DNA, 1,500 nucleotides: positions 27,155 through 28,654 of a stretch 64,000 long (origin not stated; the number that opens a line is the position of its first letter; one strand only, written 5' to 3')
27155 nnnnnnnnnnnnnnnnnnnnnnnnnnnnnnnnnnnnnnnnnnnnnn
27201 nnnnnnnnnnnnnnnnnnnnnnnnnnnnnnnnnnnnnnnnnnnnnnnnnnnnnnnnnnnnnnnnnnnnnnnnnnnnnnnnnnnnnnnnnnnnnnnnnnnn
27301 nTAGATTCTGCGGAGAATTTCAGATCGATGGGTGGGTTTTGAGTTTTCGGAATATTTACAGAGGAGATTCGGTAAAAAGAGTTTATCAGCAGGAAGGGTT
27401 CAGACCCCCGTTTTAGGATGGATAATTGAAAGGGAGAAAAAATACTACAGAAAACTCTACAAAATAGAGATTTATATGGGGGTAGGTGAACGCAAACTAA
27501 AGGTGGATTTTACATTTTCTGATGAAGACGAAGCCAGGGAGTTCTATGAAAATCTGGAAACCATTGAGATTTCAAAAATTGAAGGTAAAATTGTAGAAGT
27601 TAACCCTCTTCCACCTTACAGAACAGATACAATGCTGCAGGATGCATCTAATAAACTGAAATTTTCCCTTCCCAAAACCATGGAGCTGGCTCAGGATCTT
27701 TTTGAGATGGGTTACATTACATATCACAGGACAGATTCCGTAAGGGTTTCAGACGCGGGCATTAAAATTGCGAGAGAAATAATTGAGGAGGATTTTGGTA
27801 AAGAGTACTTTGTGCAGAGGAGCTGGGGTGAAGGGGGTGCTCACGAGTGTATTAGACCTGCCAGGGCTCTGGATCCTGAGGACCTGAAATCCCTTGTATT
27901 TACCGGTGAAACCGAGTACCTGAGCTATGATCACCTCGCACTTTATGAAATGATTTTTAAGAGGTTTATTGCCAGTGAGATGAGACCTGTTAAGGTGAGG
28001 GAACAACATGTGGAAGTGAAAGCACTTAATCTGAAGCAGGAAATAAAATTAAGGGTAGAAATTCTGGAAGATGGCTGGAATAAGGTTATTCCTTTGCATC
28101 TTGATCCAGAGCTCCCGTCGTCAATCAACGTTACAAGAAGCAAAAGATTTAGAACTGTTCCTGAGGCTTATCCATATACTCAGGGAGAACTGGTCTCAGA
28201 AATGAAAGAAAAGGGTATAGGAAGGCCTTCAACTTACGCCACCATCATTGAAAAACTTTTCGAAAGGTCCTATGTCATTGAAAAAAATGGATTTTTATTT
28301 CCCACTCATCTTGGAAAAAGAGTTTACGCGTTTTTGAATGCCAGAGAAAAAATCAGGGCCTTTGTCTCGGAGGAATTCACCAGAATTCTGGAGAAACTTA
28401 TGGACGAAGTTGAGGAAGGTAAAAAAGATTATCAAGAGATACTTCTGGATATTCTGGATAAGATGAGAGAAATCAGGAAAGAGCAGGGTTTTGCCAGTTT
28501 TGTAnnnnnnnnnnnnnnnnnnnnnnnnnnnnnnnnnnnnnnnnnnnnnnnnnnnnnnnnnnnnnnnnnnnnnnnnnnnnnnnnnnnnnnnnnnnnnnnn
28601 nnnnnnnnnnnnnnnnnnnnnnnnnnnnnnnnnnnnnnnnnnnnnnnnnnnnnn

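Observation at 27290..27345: Reverse gyrase interrupted by a single in-frame amber codon at a universally conserved glutamine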

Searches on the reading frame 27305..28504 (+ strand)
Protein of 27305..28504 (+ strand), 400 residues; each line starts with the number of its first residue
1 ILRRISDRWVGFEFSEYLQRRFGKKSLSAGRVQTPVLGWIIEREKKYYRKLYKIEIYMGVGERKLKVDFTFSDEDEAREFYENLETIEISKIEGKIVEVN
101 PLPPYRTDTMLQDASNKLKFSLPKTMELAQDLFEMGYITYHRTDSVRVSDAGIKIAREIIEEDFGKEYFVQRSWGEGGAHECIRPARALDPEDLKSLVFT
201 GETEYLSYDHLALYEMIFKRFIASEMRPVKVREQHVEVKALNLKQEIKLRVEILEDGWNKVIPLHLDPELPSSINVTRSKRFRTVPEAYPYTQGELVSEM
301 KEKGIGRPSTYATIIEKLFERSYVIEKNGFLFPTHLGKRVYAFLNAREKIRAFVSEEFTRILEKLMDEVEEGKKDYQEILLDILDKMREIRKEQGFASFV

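Call 9: search_protein_families(library=pfam, proteins=[window:27305-28504:+])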
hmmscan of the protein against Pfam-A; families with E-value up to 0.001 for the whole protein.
window:27305-28504:+ (400 aa): 1 family
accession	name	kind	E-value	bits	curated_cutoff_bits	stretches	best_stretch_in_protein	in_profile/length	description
PF01131.25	Topoisom_bac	-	2.1e-88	297.6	35.1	1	2-380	12-410/411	DNA topoisomerase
